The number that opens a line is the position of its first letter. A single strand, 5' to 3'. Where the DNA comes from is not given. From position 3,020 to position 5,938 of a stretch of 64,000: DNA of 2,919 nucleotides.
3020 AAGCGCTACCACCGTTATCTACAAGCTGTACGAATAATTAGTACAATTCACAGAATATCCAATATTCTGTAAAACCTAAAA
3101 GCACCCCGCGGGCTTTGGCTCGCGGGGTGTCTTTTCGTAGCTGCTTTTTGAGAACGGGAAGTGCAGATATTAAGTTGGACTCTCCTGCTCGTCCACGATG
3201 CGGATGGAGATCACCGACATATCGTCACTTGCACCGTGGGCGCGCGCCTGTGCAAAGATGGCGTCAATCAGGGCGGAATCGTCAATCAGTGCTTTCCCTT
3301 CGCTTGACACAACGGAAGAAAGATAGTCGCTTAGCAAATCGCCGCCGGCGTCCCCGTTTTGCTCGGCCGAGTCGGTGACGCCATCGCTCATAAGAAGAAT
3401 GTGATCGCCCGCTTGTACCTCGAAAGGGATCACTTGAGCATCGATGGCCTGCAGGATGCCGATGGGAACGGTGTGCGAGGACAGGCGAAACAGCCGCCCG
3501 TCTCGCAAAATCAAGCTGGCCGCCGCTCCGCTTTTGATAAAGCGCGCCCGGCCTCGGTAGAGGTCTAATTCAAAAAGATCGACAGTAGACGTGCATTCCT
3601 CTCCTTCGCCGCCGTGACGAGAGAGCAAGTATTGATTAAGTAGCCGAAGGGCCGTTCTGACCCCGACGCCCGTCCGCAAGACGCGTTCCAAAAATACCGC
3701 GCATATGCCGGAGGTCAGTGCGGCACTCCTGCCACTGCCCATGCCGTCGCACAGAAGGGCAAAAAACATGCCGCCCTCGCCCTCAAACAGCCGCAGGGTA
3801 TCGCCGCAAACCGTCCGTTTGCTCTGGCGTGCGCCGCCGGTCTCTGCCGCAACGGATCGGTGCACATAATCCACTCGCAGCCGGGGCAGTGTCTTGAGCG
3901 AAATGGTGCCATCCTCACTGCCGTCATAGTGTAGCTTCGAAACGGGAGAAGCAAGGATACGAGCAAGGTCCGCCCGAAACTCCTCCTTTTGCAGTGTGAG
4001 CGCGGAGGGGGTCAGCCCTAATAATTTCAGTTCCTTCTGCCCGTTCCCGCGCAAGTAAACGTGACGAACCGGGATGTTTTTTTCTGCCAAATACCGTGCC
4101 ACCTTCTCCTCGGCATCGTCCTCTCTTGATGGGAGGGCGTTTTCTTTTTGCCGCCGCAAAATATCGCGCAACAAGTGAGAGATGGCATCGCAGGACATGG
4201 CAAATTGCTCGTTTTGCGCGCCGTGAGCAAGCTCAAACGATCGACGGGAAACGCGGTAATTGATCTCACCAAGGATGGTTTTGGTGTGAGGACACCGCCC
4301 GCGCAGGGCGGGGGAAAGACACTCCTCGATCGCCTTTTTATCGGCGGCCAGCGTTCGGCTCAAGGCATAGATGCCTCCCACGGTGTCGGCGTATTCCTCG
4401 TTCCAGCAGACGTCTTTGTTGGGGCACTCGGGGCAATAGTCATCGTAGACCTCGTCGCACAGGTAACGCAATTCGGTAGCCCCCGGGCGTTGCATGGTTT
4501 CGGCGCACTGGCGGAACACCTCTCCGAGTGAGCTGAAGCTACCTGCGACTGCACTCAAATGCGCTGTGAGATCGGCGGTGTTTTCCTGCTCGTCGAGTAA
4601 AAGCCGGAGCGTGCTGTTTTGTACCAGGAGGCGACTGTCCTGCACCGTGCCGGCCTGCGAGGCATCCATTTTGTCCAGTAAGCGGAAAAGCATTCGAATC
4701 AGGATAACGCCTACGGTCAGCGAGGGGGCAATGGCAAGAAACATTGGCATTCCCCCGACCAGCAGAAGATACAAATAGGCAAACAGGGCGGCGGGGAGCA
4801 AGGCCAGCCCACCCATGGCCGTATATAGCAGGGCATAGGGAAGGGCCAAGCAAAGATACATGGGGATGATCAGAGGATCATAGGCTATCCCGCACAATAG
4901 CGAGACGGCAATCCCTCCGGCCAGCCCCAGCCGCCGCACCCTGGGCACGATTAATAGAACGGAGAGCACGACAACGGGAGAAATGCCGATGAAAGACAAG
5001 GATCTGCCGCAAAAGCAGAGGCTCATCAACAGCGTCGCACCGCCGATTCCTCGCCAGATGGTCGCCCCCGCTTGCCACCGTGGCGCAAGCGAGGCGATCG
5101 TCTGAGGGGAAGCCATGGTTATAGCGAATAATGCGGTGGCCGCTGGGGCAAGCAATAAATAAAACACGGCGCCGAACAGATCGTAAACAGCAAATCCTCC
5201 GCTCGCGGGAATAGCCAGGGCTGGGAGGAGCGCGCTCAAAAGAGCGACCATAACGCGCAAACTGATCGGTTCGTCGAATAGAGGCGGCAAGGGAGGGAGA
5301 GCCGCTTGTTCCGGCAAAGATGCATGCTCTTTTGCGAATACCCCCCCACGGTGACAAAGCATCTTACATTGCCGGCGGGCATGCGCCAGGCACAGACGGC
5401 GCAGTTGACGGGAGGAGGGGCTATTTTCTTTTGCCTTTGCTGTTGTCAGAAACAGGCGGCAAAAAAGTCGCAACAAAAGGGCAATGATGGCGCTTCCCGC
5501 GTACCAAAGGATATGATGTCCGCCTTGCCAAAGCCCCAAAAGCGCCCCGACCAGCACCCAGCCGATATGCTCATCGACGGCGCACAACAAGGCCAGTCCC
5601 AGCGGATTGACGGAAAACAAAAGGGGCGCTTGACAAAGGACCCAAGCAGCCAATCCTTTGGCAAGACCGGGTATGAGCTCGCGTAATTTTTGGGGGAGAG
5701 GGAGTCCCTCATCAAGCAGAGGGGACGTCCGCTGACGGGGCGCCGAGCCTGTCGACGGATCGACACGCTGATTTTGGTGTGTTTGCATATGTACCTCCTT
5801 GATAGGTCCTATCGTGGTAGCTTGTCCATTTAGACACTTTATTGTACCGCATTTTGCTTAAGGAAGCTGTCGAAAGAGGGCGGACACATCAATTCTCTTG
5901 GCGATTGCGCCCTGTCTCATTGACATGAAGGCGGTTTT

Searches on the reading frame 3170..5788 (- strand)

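Call 14: search_protein_families(library=ncbifam, proteins=[window:3170-5788:-])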
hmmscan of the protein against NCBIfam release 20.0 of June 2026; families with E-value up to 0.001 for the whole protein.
window:3170-5788:- (872 aa): 2 families
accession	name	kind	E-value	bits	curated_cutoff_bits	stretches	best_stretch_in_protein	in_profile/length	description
TIGR02865.1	spore_II_E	equivalog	2e-49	168.3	490.8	1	408-864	313-763/764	stage II sporulation protein E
NF033484.1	Stp1_PP2C_phos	equivalog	0.00021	20.9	230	0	776-811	159-194/232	Stp1/IreP family PP2C-type Ser/Thr phosphatase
